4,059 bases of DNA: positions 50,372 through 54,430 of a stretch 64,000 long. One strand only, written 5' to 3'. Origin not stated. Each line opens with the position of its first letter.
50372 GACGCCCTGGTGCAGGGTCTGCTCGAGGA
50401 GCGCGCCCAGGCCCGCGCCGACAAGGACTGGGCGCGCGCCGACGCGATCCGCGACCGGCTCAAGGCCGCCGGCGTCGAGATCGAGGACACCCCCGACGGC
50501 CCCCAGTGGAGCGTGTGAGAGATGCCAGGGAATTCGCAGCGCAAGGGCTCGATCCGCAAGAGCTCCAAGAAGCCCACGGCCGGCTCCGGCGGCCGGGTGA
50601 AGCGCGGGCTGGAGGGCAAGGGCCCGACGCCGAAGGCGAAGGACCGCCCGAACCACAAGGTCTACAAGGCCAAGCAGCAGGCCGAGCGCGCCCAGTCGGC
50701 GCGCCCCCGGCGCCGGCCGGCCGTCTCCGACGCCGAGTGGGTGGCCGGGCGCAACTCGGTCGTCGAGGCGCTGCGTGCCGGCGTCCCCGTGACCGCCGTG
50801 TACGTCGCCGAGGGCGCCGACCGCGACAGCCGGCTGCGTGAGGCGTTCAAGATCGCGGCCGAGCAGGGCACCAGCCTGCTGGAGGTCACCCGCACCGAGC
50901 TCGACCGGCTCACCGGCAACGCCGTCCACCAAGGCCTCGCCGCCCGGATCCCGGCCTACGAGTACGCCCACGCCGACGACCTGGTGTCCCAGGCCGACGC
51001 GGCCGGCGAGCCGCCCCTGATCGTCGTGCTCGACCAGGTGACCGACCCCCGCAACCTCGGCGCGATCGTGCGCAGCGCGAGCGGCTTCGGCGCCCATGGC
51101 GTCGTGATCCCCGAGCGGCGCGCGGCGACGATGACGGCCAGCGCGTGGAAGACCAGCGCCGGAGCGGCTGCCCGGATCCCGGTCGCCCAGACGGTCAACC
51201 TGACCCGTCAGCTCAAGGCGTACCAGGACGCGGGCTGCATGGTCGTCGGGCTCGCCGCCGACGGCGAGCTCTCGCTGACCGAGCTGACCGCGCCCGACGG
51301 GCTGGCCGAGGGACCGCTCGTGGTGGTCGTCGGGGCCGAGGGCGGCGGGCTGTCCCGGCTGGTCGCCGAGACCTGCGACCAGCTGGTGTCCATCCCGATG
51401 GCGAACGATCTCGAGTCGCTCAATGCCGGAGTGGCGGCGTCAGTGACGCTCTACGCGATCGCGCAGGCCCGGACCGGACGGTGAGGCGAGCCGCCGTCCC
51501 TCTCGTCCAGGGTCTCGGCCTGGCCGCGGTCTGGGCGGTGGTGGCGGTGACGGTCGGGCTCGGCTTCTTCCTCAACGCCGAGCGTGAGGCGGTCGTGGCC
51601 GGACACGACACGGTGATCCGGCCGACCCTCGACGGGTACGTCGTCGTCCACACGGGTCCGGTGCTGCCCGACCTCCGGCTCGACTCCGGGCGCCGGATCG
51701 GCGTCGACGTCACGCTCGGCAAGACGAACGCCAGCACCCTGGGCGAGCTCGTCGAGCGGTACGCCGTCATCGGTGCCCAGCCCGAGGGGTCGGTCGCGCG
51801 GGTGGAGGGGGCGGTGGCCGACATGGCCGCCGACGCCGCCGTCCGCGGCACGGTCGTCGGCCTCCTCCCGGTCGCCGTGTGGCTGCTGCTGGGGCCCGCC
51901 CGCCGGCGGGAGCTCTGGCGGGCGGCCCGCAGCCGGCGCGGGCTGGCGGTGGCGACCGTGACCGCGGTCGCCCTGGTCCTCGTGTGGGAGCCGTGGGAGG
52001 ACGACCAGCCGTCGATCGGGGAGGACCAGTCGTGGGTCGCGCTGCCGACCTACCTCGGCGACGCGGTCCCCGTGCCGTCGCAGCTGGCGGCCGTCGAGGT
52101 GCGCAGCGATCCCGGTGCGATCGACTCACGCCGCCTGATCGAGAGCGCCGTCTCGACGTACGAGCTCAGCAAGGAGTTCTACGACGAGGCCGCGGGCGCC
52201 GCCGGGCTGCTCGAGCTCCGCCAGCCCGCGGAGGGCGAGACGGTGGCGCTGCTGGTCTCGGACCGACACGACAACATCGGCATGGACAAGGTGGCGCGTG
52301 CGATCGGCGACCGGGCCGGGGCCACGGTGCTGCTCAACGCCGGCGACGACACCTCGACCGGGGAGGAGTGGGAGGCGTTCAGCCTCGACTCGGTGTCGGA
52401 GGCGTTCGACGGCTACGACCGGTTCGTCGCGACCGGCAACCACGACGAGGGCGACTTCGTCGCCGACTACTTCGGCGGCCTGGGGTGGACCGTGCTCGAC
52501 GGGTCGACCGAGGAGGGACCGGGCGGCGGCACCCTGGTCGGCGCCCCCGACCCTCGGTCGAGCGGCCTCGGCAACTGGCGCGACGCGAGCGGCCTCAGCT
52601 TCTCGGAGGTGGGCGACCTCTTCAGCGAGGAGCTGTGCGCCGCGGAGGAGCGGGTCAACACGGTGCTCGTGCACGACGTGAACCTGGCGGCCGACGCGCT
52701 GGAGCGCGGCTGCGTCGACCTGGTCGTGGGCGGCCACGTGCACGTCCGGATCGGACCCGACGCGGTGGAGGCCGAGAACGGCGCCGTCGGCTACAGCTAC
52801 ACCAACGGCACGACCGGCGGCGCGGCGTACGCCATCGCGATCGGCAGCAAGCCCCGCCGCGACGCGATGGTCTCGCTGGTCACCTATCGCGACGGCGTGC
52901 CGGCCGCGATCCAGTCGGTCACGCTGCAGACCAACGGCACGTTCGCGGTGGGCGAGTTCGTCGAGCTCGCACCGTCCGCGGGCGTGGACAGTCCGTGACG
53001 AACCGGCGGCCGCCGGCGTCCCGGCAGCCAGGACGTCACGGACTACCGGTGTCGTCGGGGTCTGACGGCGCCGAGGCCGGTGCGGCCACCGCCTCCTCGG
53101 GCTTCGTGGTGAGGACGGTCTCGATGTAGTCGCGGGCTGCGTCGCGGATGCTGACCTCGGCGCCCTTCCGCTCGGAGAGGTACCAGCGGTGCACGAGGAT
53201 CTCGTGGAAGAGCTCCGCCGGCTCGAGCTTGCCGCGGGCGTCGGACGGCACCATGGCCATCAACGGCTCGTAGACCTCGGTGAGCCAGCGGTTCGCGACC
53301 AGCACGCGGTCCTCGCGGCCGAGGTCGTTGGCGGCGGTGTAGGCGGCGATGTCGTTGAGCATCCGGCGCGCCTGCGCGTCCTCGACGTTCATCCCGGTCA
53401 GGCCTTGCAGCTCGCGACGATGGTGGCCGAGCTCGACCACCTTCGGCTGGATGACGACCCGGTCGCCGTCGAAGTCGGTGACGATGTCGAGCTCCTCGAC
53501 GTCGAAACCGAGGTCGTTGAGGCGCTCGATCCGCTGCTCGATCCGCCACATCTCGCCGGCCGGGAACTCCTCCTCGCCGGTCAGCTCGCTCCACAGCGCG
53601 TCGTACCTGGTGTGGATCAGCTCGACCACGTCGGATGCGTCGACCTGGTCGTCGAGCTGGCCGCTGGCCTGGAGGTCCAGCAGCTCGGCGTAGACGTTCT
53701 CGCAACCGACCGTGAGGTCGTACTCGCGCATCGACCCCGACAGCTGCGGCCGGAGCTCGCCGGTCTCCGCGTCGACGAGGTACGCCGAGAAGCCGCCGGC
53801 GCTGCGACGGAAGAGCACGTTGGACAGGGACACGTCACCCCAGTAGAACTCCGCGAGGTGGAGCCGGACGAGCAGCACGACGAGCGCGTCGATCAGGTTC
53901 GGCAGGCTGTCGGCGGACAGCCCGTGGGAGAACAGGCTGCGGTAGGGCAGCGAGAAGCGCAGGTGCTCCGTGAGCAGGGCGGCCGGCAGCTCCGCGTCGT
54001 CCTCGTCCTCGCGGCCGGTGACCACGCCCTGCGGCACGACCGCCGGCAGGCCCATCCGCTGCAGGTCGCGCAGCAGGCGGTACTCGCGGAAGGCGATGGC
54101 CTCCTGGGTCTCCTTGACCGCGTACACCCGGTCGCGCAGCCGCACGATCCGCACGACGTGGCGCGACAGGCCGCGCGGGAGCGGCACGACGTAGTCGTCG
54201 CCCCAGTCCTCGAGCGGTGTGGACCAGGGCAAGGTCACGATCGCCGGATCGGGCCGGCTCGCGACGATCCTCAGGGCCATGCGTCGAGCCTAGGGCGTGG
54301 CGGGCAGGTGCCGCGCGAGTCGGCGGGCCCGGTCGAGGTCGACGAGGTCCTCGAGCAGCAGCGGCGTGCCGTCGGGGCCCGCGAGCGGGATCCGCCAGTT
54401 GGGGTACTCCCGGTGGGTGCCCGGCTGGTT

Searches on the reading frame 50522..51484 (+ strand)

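Call 53: search_protein_families(library=pfam, proteins=[window:50522-51484:+], max_evalue=0.0001)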
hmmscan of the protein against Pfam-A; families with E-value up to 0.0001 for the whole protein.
window:50522-51484:+ (320 aa): 2 families
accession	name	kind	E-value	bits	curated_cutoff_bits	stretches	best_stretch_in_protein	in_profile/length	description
PF00588.24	SpoU_methylase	-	4.9e-36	124.4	29.7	1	166-311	2-142/142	SpoU rRNA Methylase family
PF08032.17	SpoU_sub_bind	-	2.3e-20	73.1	22.8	1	74-148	2-75/76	RNA 2'-O ribose methyltransferase substrate binding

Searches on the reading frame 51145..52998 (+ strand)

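Call 89: search_protein_families(library=pfam, proteins=[window:51145-52998:+], max_evalue=0.001)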
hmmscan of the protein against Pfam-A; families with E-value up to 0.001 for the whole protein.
window:51145-52998:+ (617 aa): 1 family
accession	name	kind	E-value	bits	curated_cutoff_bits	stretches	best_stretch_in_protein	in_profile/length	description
PF00149.33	Metallophos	-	0.00023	22.1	21.5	1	370-534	5-190/191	Calcineurin-like phosphoesterase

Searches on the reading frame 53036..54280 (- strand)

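Call 53: search_protein_families(library=pfam, proteins=[window:53036-54280:-], max_evalue=0.0001)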
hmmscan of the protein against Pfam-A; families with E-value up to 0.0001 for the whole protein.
window:53036-54280:- (414 aa): 2 families
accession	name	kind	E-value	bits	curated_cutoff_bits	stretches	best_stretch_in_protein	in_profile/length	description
PF13224.11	DUF4032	-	1.3e-68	230.4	23.8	1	229-390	2-163/163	Domain of unknown function (DUF4032)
PF06293.20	Kdo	-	1.6e-07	31.4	21.3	1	53-179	49-174/207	Lipopolysaccharide kinase (Kdo/WaaP) family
